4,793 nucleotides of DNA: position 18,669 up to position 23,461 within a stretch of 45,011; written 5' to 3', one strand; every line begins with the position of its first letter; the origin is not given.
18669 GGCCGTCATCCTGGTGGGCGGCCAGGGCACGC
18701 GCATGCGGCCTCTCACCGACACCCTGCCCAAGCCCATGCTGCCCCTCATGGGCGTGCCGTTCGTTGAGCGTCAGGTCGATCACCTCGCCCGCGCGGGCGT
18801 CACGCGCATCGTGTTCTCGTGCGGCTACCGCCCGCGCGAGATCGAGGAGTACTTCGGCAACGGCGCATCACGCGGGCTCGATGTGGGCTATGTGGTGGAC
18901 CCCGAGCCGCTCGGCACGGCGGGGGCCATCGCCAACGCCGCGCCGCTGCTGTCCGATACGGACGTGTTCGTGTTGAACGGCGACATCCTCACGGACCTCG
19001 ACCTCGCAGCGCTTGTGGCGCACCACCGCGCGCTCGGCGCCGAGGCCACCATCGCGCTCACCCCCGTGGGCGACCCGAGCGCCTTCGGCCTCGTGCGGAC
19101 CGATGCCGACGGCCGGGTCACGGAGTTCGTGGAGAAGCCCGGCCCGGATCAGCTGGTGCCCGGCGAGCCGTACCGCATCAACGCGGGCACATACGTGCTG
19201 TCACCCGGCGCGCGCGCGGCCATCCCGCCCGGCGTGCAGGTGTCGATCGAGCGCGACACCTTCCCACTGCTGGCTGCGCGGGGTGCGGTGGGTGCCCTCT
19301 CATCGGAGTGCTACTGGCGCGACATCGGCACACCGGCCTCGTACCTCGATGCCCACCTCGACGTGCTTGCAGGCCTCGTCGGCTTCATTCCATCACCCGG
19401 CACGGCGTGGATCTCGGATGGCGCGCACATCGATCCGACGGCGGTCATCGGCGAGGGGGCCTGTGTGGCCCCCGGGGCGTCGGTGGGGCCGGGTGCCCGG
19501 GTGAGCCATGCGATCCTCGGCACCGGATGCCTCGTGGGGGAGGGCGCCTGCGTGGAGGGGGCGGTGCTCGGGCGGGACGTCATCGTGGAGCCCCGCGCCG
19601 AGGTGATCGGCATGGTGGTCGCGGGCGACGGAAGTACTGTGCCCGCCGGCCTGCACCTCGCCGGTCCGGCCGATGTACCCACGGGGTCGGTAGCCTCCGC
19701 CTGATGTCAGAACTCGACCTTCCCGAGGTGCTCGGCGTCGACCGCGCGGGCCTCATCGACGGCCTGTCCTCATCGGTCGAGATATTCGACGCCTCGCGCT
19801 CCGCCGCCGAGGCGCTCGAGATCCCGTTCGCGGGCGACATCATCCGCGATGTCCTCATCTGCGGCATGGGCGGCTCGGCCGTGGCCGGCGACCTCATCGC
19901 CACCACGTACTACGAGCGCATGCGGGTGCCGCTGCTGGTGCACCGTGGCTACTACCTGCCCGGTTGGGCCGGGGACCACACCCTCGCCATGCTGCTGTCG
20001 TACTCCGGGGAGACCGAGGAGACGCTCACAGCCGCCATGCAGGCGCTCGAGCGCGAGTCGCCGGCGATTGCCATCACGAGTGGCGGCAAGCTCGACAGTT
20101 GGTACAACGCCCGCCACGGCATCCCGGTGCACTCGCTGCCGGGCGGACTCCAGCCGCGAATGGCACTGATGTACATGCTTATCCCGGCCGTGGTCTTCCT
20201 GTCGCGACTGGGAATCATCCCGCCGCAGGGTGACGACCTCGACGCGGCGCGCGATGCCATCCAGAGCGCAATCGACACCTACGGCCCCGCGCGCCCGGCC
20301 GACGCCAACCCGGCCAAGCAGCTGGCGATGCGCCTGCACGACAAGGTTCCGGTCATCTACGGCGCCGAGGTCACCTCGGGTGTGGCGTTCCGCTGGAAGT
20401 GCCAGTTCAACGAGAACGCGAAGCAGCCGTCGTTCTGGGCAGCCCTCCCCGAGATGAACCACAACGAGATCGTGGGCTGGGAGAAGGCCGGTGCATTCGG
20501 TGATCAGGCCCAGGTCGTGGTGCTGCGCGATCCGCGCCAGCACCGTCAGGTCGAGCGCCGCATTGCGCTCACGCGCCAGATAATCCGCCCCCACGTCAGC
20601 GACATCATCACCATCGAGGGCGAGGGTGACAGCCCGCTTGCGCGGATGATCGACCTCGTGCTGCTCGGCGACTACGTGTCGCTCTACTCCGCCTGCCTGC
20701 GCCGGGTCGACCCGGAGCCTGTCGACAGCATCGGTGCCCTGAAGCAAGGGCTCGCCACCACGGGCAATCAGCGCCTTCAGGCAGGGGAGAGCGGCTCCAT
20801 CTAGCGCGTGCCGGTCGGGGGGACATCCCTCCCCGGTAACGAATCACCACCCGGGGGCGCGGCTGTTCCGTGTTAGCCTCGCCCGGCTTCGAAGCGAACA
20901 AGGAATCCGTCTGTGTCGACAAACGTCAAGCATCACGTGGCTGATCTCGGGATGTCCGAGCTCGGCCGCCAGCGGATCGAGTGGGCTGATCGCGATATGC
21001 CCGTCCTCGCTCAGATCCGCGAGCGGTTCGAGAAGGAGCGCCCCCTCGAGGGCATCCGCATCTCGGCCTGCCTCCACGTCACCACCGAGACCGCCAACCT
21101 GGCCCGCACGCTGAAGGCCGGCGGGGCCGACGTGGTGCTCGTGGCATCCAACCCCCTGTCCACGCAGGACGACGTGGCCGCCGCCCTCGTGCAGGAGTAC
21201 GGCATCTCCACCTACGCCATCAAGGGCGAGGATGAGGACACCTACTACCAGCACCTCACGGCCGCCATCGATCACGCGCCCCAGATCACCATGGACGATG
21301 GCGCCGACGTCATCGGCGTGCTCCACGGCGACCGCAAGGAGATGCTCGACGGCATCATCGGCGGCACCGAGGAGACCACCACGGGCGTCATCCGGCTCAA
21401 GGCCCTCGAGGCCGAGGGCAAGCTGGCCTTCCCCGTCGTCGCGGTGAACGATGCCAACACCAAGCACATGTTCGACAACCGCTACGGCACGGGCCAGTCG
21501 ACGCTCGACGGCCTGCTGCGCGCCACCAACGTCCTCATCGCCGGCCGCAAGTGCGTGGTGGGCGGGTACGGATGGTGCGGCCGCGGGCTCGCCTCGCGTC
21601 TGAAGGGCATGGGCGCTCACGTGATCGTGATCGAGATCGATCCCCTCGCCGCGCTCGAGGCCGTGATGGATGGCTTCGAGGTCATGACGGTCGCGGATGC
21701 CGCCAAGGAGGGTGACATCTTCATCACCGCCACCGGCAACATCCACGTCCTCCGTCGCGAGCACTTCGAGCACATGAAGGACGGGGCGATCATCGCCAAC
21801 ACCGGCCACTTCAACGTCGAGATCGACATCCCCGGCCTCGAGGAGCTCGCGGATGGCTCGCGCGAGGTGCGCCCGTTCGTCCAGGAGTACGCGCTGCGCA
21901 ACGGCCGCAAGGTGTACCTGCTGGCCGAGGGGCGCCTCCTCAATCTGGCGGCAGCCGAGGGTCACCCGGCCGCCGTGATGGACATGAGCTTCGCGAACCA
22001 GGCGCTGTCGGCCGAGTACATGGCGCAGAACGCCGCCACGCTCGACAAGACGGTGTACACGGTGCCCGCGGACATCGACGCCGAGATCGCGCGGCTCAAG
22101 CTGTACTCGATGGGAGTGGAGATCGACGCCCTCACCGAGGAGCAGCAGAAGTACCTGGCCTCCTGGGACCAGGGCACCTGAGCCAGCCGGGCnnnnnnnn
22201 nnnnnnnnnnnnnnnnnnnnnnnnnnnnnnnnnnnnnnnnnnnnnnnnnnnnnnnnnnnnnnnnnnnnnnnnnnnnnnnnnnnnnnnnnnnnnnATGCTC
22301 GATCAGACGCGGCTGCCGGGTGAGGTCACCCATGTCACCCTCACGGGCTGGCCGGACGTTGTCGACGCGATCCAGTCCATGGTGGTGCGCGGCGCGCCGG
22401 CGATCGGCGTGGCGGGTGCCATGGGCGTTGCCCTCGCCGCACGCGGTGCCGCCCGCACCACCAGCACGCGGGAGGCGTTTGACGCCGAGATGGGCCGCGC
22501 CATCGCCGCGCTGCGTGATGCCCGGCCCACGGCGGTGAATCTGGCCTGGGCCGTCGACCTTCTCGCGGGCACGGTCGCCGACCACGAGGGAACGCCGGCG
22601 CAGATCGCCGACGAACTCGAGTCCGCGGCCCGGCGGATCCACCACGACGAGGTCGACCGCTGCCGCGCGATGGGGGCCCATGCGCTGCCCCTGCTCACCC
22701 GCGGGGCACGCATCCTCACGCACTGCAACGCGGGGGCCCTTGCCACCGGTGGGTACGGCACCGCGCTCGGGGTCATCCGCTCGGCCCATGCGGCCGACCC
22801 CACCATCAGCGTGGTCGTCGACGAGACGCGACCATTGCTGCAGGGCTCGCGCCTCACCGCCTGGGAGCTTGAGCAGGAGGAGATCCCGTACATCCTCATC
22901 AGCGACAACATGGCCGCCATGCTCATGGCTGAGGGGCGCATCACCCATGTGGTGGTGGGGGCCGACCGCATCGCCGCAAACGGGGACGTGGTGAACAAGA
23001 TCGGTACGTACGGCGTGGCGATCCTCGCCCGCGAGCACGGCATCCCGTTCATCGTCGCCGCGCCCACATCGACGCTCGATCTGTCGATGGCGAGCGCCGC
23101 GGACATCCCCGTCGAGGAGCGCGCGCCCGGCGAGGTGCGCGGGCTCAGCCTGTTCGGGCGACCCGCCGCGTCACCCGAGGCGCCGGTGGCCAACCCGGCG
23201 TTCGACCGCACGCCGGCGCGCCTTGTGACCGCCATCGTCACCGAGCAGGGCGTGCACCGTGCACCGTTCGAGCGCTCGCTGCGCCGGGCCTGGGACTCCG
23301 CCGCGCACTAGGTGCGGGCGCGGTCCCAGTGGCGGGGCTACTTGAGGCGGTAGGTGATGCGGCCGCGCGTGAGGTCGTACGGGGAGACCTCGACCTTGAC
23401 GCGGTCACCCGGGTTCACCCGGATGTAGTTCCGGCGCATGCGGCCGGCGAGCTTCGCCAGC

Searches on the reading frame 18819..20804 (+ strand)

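Call 75: search_protein_families(library=pfam, max_evalue=0.001, proteins=[window:18819-20804:+])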
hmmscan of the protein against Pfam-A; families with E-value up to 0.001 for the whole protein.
window:18819-20804:+ (661 aa): 2 families
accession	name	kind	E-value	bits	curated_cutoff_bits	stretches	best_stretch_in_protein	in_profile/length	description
PF10432.14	bact-PGI_C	-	3e-53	180.3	24.5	1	496-643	2-149/151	Bacterial phospho-glucose isomerase C-terminal SIS domain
PF01380.27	SIS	-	2.1e-05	24.8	25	1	345-422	8-89/131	SIS domain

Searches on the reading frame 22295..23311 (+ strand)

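Call 75: search_protein_families(library=pfam, max_evalue=0.001, proteins=[window:22295-23311:+])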
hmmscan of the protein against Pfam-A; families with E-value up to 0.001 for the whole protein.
window:22295-23311:+ (338 aa): 1 family
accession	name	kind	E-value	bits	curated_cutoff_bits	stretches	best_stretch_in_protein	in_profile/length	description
PF01008.23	IF-2B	-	3.8e-77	259.7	22.4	1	31-321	2-278/280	Initiation factor 2 subunit family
